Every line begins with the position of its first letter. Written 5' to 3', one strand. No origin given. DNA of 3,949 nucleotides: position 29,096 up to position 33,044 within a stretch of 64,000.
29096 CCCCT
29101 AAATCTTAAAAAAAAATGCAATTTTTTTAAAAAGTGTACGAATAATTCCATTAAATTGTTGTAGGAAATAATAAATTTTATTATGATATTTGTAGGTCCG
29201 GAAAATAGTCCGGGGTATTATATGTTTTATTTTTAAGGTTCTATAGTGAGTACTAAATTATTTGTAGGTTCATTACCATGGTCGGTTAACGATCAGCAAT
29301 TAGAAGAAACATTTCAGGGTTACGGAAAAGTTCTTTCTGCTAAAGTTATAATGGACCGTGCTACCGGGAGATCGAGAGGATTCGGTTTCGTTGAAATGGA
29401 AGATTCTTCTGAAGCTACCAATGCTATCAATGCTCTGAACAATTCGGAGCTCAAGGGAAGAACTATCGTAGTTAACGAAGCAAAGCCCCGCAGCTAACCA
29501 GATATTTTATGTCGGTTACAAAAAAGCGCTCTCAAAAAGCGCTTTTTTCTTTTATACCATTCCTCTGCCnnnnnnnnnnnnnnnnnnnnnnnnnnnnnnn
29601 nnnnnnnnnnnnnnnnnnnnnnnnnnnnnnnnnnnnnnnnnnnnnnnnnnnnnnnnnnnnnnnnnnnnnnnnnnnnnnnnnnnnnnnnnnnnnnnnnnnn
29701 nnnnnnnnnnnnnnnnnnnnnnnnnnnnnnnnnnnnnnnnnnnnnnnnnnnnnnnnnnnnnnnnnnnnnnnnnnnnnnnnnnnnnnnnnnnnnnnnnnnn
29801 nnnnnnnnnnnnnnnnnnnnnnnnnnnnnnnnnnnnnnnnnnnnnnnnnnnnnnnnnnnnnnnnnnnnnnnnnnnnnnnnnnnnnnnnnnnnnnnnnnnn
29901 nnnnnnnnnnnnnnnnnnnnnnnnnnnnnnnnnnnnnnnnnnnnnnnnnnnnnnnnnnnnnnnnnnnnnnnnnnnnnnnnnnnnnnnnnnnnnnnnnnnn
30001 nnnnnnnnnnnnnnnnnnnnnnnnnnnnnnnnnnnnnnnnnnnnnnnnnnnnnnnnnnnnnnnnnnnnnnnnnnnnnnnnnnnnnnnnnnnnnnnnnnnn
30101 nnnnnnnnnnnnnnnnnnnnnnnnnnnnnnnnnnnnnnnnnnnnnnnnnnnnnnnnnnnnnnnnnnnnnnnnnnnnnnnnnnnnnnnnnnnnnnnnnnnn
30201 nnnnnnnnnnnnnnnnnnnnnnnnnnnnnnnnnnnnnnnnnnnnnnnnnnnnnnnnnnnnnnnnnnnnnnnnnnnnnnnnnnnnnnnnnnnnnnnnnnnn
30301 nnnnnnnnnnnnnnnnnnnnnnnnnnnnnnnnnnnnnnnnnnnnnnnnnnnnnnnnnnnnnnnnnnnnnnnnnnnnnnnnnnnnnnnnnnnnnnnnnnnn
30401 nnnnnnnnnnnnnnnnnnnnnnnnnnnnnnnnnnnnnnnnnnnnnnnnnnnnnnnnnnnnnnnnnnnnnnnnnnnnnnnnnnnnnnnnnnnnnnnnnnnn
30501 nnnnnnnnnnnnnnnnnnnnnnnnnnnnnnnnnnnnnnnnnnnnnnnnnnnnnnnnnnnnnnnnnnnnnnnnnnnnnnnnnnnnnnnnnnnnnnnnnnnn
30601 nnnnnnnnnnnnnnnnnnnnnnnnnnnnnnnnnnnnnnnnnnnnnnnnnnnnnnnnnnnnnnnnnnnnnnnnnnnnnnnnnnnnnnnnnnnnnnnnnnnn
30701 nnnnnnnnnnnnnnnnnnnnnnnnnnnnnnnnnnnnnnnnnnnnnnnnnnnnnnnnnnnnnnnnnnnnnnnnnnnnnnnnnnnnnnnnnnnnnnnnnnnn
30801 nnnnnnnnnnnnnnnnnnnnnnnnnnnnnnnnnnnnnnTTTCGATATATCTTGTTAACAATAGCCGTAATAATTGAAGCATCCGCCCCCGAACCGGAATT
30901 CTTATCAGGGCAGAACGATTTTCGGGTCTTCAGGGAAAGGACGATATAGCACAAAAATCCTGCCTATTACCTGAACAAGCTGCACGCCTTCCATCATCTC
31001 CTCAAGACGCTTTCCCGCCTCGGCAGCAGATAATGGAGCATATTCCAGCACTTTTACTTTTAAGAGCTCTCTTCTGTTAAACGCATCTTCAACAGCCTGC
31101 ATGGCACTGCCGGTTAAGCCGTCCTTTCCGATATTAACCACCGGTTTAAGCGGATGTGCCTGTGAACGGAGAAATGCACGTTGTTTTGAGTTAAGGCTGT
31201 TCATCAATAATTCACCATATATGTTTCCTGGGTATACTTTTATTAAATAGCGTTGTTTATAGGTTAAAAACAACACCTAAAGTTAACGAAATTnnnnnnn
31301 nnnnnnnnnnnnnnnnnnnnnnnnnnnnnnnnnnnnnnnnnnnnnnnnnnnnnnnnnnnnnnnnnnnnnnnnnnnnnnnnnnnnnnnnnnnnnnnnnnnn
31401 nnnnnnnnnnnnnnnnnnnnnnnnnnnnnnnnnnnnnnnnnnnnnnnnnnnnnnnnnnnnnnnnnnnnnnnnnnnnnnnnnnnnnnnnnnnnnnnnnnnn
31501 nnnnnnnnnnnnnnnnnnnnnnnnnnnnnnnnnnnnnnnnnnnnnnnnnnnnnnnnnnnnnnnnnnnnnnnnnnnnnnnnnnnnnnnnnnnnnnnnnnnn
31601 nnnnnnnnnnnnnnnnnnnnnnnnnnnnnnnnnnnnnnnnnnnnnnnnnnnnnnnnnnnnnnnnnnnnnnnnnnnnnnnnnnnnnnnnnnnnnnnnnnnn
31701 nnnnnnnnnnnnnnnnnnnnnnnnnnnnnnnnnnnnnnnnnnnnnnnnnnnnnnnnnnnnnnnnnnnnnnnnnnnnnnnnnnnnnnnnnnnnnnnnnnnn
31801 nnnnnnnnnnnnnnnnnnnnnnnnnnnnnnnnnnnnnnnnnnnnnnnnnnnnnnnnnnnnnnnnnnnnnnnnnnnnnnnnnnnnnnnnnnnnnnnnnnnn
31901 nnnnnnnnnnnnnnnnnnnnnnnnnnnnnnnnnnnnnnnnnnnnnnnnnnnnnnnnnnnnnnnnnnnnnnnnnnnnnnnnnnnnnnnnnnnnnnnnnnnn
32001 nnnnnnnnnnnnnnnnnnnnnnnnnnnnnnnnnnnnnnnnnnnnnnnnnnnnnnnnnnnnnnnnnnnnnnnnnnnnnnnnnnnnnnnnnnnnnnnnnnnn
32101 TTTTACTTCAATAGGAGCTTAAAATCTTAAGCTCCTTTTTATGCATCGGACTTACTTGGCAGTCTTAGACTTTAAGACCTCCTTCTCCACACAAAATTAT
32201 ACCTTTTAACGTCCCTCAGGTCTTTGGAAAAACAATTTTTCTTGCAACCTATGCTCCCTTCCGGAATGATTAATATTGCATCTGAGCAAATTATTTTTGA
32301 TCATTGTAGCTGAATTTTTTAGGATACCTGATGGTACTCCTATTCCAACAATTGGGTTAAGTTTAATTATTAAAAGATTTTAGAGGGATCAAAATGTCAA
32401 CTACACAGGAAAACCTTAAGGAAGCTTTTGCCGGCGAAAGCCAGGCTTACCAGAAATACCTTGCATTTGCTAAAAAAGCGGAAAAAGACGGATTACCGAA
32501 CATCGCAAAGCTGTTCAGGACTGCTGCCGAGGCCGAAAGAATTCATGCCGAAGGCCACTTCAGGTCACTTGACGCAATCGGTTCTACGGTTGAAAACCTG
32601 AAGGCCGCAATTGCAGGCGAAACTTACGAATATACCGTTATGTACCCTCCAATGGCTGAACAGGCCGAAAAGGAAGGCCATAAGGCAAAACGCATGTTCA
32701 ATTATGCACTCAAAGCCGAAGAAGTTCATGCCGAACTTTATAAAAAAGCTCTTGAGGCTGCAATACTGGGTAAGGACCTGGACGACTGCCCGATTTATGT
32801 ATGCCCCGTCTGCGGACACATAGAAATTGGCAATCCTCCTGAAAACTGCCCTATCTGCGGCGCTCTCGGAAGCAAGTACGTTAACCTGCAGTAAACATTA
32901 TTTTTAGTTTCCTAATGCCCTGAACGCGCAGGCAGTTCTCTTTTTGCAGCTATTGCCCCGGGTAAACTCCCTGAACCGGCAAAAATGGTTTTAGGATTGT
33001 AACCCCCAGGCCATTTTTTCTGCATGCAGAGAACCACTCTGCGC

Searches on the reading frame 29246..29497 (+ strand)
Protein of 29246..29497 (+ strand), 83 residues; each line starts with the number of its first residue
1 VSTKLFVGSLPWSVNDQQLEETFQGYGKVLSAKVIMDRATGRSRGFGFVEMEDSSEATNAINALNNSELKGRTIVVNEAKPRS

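Call 39: search_protein_families(library=pfam, proteins=[window:29246-29497:+], max_evalue=0.0001)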
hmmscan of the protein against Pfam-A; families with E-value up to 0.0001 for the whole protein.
window:29246-29497:+ (83 aa): 2 families
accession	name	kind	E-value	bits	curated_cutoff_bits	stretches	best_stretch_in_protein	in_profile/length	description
PF00076.28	RRM_1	-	7.2e-25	87.1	20.7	1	5-74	1-69/70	RNA recognition motif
PF16367.11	RRM_7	-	1.3e-06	28.7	27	1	2-63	1-68/94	RNA recognition motif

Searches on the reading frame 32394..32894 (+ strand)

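Call 40: search_protein_families(library=pfam, proteins=[window:32394-32894:+], max_evalue=0.0001)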
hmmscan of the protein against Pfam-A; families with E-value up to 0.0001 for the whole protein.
window:32394-32894:+ (166 aa): 3 families
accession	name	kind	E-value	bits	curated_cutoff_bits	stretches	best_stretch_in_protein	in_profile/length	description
PF02915.23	Rubrerythrin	-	3.9e-26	92.5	22.8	1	6-119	1-136/137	Rubrerythrin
PF21349.2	RUBY_RBDX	-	2.3e-08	33.7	26.5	1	135-161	1-28/30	Rubrerythrin, rubredoxin-like domain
PF00210.30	Ferritin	-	7.4e-08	32.9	24.5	1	6-125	2-108/142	Ferritin-like domain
